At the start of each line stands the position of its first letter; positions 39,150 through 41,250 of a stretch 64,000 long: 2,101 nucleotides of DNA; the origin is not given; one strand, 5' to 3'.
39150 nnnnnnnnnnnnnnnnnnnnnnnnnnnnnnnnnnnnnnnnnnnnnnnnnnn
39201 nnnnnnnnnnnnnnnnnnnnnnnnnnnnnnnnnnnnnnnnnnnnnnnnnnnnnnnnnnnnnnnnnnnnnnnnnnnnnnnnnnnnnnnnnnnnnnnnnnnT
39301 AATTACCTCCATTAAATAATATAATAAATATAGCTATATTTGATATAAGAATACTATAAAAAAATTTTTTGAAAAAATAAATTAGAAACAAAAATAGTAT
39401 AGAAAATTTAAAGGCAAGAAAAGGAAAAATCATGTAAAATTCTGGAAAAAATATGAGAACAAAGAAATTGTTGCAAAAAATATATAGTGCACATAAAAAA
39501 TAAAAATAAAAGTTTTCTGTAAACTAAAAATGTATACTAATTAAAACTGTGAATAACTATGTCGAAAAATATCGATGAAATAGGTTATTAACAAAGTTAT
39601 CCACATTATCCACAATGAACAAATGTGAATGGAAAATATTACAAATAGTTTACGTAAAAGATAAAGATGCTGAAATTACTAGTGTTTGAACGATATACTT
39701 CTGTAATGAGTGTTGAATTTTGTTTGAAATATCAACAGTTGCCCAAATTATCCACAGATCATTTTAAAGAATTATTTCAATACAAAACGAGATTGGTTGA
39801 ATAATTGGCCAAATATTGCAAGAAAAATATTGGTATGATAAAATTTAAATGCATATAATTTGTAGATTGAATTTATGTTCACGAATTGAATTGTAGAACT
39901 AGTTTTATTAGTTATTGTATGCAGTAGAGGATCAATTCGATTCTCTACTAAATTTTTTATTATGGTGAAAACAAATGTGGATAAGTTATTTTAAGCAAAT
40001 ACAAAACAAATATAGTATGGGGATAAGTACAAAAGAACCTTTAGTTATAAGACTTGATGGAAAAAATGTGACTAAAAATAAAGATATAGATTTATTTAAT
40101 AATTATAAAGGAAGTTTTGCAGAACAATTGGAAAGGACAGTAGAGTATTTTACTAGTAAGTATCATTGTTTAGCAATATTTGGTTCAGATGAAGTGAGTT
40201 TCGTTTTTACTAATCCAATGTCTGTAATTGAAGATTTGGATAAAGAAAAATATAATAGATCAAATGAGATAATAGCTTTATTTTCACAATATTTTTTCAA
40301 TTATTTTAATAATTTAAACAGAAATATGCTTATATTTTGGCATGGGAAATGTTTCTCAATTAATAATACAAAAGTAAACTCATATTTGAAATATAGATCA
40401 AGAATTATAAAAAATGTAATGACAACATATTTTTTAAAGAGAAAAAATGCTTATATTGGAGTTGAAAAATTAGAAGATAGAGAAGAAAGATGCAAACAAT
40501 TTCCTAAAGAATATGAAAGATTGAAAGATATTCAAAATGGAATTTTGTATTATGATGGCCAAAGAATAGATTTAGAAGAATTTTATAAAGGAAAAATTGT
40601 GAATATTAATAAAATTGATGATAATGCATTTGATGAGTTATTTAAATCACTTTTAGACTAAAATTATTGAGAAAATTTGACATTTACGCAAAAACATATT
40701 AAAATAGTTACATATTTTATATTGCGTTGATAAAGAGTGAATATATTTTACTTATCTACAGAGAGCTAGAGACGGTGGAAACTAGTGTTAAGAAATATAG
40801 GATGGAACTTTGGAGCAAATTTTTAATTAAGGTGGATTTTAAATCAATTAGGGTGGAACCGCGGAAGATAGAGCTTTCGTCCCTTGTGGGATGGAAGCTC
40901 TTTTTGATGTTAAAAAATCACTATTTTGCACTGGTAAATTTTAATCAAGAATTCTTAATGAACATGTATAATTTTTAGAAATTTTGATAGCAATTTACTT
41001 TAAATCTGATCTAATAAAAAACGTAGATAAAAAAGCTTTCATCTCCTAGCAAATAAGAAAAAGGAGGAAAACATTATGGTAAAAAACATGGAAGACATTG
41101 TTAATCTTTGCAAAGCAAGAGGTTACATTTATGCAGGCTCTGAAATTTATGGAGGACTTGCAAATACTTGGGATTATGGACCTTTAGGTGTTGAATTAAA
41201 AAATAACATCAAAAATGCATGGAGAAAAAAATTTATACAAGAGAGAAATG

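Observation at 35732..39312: Membrane-tethered sigma factor with a PepSY-like sensor, a free paralog of that sensor, a coupled secreted enzyme candidate and a pseudo-receiver regulator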

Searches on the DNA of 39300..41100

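Call 73: search_rna_families(source=window, start=39300, end=41100, threshold=evalue, max_evalue=1)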
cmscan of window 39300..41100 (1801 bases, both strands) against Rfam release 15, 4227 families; matches with E-value up to 1: 2.
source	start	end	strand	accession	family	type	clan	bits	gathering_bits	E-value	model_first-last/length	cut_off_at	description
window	40718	40887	+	RF00230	T-box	Cis-reg; leader;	-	85.1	93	1.4e-18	1-219/219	no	T-box leader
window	40750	40867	+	RF02447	SpR19_sRNA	Gene; sRNA;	-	26.1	79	0.063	1-123/123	no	Streptococcus sRNA SpR19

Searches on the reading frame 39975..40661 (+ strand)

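Call 3: search_protein_families(library=pfam, proteins=[window:39975-40661:+], max_evalue=1)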
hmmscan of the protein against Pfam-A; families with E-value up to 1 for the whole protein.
window:39975-40661:+ (228 aa): 3 families
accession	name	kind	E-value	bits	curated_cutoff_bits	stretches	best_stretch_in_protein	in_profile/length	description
PF04446.17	Thg1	-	6.1e-06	26.6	29.2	1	5-117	3-109/130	tRNAHis guanylyltransferase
PF17579.7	DUF5482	-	0.072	13.4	27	1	189-223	28-60/159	Family of unknown function (DUF5482)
PF03254.18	XG_FTase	-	0.19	10.7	23.4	1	54-121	236-302/475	Xyloglucan fucosyltransferase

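Call 4: search_protein_families(library=ncbifam, proteins=[window:39975-40661:+], max_evalue=1)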
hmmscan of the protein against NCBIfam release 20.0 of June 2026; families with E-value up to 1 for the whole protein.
window:39975-40661:+ (228 aa): 0 families
